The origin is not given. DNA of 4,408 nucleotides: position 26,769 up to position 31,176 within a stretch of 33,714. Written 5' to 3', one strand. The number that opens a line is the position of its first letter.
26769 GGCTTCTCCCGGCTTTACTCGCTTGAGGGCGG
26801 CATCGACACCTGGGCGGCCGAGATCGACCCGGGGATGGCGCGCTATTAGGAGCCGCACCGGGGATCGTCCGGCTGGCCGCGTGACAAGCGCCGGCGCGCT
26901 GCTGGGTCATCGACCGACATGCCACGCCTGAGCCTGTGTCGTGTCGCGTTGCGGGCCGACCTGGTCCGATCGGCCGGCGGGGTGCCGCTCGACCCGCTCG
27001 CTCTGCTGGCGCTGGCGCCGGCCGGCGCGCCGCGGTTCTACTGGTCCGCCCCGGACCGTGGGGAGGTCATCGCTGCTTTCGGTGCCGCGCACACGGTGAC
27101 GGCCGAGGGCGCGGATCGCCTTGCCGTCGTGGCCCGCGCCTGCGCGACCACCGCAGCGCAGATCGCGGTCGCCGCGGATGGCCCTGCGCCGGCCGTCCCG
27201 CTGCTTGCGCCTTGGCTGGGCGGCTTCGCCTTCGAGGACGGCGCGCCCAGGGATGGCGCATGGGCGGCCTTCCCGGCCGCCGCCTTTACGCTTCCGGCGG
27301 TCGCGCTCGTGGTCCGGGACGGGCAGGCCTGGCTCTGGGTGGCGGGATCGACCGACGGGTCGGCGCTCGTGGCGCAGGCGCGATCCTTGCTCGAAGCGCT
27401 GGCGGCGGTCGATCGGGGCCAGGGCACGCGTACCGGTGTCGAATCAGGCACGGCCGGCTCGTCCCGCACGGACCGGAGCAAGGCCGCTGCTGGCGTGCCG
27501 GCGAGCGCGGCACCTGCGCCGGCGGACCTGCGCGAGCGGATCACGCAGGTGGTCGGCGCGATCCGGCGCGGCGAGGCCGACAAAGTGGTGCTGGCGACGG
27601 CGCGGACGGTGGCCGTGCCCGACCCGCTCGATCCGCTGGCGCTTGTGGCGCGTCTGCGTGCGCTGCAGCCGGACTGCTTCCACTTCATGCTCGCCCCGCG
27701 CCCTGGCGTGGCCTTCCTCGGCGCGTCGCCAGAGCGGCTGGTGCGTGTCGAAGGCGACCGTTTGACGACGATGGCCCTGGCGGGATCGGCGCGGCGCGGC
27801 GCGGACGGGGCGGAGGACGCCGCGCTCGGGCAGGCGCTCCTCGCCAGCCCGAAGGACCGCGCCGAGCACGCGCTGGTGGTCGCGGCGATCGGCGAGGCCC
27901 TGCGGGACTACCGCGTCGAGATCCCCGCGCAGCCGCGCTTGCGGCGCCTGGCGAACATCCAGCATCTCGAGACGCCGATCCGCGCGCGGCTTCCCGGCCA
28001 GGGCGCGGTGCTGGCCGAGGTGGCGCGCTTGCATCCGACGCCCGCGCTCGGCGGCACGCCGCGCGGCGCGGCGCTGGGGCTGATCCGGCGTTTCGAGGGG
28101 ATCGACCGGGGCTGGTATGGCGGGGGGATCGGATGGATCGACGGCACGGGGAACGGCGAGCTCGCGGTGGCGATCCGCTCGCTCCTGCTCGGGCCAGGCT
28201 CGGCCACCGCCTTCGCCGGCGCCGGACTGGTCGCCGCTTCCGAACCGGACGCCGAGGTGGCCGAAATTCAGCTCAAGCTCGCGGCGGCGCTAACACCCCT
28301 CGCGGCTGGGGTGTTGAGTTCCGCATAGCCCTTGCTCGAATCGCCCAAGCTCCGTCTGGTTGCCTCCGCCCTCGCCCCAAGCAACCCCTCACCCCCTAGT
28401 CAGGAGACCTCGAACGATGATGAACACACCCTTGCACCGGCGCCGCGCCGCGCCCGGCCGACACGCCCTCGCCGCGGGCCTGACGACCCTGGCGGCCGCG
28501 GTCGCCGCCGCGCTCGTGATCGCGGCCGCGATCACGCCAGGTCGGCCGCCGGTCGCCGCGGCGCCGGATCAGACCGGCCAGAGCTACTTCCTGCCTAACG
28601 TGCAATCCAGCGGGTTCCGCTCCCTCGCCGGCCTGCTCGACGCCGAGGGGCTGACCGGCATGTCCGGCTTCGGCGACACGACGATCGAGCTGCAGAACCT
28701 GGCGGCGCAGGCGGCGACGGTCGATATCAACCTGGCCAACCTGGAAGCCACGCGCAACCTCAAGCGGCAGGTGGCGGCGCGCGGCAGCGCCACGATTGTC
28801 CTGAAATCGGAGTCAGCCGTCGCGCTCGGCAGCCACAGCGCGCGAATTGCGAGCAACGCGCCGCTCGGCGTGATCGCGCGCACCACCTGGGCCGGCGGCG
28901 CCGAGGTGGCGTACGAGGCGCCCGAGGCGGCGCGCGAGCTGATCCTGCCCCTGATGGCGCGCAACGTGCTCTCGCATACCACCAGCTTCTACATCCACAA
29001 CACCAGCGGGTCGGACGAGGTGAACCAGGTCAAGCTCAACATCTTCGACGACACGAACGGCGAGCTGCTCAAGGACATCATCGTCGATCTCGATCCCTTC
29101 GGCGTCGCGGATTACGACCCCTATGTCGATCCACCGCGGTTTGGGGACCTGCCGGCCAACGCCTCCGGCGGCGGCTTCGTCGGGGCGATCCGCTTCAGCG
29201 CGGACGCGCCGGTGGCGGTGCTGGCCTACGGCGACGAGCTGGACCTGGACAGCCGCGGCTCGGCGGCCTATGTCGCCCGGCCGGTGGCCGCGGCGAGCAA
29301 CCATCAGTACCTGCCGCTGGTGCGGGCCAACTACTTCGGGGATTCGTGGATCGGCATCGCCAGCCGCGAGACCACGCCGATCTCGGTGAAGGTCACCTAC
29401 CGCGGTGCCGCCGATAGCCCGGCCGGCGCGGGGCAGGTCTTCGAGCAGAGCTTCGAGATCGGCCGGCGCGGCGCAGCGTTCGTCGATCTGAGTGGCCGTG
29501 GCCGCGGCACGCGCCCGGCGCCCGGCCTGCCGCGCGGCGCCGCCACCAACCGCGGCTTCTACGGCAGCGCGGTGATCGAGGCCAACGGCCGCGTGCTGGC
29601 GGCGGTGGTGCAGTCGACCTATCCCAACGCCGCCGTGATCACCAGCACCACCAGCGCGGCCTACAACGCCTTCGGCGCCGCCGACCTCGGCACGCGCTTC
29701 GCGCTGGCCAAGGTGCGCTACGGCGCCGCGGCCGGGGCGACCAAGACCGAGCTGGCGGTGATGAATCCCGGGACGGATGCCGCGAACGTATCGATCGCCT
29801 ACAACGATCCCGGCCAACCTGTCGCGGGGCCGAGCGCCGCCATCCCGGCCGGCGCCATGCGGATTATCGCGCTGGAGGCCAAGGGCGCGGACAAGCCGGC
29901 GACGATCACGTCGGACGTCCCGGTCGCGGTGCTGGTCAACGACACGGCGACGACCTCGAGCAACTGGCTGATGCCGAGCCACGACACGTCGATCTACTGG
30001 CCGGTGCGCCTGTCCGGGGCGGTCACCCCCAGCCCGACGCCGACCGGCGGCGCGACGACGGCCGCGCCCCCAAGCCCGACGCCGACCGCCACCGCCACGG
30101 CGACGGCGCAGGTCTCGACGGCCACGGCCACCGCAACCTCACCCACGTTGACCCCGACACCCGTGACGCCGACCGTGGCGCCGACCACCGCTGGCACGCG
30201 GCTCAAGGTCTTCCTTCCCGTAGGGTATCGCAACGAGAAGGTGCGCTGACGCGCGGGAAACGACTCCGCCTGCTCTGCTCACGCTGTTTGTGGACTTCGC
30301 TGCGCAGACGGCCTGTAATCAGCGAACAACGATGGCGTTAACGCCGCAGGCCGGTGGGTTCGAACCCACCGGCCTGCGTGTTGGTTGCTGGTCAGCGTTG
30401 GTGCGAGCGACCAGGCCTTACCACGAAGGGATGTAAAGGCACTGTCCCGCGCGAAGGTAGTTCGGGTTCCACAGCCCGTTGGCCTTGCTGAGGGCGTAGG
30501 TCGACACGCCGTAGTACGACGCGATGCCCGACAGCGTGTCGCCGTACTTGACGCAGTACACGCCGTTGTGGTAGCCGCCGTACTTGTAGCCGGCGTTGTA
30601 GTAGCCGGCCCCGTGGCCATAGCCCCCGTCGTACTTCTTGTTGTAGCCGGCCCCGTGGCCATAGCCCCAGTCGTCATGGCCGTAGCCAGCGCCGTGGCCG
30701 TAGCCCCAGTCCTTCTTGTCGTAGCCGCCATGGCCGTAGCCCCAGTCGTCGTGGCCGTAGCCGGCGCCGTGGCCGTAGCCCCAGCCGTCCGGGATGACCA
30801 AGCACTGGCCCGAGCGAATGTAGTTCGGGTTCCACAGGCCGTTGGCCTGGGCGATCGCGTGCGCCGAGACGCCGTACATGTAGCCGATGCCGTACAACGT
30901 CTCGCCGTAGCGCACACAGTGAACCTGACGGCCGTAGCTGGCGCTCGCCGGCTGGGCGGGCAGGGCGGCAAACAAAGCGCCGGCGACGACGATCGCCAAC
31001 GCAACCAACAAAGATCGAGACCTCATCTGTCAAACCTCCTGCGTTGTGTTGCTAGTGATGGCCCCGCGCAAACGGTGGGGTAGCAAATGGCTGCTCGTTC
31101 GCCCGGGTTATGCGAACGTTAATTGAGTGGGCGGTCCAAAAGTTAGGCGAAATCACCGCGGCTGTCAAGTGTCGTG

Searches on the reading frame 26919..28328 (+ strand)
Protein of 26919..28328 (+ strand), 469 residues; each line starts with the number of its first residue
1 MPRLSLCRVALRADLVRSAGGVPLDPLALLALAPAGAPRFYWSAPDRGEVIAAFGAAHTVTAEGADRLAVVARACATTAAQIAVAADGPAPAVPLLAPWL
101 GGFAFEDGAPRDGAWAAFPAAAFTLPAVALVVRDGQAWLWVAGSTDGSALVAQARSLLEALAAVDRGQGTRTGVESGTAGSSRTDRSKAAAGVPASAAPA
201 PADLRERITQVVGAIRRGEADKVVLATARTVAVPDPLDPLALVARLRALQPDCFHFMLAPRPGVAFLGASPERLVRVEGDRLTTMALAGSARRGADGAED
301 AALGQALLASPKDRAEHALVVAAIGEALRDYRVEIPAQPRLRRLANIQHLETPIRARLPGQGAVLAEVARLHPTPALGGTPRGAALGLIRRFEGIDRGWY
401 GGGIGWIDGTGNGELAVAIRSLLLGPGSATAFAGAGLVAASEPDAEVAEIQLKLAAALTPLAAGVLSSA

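Call 5: search_protein_families(library=pfam, proteins=[window:26919-28328:+], max_evalue=0.01)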
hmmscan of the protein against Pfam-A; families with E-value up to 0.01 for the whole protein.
window:26919-28328:+ (469 aa): 1 family
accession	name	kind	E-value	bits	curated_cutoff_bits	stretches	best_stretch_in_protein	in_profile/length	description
PF00425.24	Chorismate_bind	-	1.3e-71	241.7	27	1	205-453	6-257/257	chorismate binding enzyme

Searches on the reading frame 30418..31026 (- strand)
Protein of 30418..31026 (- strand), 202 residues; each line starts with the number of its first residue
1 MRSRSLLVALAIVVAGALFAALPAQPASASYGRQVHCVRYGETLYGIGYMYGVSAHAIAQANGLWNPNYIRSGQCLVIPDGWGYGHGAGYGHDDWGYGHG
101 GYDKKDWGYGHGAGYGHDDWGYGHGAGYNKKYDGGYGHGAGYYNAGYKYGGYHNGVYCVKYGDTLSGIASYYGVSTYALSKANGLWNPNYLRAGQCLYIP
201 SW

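Call 5: search_protein_families(library=pfam, proteins=[window:30418-31026:-], max_evalue=0.01)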
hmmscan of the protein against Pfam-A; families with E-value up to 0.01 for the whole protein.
window:30418-31026:- (202 aa): 3 families
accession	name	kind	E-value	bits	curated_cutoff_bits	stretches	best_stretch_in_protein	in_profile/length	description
PF01476.26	LysM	-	8.2e-26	90.1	20.9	2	157-200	1-43/43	LysM domain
PF23473.1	LysM3_LYK4_5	-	1.1e-08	35.4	29.3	1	157-186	5-34/48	LYK4/5 LysM3 domain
PF23446.1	LysM1_NFP_LYK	-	0.00016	22.9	36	0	43-79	17-54/60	NFP/LYK LysM1 domain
